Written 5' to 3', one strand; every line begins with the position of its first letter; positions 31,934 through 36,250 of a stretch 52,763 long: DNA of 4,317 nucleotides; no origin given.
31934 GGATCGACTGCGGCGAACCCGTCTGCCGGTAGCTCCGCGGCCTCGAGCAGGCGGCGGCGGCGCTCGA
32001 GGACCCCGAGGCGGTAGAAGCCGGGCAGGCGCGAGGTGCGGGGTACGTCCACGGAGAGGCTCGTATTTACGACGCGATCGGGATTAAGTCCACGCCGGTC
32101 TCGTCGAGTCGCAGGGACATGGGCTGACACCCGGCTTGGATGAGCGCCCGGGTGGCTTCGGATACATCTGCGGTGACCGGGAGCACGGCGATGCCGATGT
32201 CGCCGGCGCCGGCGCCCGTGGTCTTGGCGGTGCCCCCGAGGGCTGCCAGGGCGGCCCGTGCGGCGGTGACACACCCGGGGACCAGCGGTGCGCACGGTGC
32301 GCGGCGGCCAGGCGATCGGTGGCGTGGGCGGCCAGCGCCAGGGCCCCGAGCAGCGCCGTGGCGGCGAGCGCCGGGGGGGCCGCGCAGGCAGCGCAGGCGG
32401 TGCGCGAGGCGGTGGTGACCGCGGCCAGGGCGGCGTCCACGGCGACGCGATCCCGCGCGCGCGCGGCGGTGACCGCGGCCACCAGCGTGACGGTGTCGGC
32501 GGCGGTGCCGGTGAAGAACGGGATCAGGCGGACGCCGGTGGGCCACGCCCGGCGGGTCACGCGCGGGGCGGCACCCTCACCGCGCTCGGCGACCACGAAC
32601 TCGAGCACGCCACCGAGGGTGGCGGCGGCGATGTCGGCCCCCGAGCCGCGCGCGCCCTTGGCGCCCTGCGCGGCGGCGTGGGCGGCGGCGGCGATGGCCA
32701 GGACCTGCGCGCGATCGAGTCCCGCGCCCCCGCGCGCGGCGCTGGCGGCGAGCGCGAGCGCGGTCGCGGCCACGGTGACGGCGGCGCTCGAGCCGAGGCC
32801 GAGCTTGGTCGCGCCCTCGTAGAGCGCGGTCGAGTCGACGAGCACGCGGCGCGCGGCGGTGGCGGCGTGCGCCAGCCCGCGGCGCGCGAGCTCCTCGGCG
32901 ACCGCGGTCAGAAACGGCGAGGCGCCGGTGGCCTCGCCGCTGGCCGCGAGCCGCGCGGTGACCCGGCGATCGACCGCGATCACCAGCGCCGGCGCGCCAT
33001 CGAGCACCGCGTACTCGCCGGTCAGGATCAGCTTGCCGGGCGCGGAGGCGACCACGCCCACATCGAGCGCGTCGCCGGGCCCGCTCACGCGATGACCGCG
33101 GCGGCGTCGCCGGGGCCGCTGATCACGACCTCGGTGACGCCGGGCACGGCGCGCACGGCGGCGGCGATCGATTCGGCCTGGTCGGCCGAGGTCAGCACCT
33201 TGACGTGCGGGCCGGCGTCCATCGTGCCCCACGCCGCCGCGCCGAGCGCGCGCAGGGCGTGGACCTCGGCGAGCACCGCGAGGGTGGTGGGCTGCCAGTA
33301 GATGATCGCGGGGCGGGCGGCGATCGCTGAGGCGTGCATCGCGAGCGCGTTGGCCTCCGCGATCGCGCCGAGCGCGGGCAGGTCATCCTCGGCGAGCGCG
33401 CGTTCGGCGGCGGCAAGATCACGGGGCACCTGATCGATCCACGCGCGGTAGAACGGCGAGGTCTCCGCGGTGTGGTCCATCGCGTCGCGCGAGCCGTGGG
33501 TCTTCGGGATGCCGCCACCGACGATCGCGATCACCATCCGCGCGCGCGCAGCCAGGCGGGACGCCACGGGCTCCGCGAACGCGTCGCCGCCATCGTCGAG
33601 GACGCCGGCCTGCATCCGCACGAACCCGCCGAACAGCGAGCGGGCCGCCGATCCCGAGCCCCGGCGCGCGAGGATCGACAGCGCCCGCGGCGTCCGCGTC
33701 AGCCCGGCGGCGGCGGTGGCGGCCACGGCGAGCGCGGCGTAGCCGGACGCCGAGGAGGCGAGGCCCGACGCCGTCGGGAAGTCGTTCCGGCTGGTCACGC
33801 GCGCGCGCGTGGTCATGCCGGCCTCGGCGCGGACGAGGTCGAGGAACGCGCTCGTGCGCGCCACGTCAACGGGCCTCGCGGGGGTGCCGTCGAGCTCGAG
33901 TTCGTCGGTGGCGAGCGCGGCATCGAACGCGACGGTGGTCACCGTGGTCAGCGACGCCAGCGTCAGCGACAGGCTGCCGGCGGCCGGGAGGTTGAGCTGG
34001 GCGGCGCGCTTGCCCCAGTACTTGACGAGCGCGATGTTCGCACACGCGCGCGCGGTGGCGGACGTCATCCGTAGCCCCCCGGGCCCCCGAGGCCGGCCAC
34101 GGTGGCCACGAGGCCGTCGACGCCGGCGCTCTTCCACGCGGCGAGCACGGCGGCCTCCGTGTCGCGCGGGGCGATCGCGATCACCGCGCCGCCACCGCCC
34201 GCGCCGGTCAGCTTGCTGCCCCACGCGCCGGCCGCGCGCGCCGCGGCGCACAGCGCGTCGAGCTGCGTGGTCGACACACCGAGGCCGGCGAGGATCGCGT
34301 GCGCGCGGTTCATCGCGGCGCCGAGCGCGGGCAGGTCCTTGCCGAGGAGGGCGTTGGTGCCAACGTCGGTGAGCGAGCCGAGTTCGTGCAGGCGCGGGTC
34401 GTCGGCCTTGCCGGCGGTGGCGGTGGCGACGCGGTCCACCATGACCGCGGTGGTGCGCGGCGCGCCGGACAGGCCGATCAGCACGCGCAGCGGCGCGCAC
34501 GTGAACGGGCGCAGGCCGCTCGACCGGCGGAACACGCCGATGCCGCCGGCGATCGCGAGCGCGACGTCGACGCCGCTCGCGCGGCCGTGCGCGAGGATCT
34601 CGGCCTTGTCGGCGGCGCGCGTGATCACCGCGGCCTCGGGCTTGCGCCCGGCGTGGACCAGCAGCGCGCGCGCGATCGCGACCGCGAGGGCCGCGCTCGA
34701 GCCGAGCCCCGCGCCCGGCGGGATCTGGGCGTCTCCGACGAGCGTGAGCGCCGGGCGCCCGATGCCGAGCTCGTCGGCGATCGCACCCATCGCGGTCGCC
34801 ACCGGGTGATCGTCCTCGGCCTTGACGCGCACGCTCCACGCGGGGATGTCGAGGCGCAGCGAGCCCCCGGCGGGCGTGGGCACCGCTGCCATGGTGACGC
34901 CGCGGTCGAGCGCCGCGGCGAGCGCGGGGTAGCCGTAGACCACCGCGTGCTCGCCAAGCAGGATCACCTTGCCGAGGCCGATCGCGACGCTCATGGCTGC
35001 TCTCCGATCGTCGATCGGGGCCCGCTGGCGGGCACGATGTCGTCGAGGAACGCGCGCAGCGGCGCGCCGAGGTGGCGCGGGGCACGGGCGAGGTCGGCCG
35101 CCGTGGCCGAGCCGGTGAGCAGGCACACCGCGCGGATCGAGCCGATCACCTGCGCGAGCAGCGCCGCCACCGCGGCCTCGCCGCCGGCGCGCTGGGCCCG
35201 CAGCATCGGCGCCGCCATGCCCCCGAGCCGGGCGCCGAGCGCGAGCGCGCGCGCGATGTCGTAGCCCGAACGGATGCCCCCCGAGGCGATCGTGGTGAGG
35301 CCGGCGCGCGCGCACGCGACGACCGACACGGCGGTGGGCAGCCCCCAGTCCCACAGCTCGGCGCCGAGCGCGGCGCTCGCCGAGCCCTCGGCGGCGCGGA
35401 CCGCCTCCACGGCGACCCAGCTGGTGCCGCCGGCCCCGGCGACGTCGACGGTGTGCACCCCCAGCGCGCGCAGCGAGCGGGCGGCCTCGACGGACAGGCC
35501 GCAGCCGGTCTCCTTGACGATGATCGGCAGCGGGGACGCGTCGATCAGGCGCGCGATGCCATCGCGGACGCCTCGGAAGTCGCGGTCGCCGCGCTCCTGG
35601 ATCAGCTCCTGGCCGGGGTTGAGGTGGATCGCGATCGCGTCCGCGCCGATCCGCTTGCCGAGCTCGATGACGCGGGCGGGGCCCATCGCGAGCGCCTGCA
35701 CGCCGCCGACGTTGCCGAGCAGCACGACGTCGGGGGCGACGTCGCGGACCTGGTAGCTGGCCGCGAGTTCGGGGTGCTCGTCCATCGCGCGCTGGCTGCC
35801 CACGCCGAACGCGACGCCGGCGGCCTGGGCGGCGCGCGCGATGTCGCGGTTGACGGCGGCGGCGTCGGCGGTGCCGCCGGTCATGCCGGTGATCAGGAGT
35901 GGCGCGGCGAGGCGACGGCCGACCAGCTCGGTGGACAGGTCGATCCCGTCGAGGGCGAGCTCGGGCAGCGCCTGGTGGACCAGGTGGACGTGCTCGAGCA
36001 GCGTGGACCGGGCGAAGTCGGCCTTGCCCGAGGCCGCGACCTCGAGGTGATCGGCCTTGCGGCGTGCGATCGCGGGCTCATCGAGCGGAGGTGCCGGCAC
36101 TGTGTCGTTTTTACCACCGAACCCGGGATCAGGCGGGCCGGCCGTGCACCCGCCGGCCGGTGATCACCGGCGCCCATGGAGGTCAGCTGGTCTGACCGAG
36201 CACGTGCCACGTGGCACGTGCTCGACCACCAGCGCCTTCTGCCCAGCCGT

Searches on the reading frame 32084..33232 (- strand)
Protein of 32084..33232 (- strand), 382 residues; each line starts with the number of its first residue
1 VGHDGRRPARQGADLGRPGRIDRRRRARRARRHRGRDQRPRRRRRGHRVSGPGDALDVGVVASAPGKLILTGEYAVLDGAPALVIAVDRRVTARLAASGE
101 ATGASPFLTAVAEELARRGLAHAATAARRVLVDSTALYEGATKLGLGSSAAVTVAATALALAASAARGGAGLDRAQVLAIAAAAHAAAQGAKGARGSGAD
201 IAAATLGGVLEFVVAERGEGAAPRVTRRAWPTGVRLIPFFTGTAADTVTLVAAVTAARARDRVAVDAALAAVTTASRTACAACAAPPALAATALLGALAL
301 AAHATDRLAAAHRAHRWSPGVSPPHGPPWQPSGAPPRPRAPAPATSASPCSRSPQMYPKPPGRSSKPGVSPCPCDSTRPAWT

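Call 88: search_protein_families(library=pfam, proteins=[window:32084-33232:-], max_evalue=0.0001)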
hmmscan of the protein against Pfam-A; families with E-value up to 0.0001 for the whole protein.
window:32084-33232:- (382 aa): 1 family
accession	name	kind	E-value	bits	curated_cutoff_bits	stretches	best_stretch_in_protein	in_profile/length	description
PF00288.32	GHMP_kinases_N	-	1.7e-05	25.4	22.3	1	142-208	28-87/87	GHMP kinases N terminal domain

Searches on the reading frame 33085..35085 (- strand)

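Call 88: search_protein_families(library=pfam, proteins=[window:33085-35085:-], max_evalue=0.0001)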
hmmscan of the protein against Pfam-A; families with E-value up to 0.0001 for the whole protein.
window:33085-35085:- (666 aa): 3 families
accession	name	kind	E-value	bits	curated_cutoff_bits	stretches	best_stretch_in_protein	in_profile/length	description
PF22700.2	MVD-like_N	-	2.6e-53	180.3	27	1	347-496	1-151/157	Diphosphomevalonate decarboxylase-like N-terminal domain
PF18376.6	MDD_C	-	8e-12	45.8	23.2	1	525-647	8-133/186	Mevalonate 5-diphosphate decarboxylase C-terminal domain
PF00288.32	GHMP_kinases_N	-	1.4e-05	25.7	22.3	1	415-478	7-68/87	GHMP kinases N terminal domain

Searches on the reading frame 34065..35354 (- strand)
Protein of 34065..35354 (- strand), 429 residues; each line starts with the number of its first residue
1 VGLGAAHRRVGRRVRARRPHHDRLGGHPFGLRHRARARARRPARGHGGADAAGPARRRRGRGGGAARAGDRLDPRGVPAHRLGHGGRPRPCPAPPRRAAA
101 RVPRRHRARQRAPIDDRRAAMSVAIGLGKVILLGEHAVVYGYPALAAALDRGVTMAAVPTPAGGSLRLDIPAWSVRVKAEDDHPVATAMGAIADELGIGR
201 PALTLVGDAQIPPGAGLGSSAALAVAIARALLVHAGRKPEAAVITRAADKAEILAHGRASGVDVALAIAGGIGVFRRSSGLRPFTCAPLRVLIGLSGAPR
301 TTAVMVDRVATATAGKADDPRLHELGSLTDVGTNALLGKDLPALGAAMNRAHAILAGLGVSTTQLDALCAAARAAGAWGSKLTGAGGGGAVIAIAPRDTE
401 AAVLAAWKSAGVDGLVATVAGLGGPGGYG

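Call 88: search_protein_families(library=pfam, proteins=[window:34065-35354:-], max_evalue=0.0001)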
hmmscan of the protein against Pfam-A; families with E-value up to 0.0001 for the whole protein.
window:34065-35354:- (429 aa): 2 families
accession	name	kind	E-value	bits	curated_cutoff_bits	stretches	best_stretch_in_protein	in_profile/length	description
PF08544.19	GHMP_kinases_C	-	4.3e-14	53.1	21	1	335-412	4-84/85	GHMP kinases C terminal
PF00288.32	GHMP_kinases_N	-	9.2e-13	48.7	22.3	1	187-271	5-87/87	GHMP kinases N terminal domain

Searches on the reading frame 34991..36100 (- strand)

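Call 88: search_protein_families(library=pfam, proteins=[window:34991-36100:-], max_evalue=0.0001)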
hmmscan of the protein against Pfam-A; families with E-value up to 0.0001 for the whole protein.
window:34991-36100:- (369 aa): 1 family
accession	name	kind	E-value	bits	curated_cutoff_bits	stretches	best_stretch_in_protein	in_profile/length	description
PF01070.24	FMN_dh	-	1.7e-18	67.2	24.9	2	180-339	208-345/350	FMN-dependent dehydrogenase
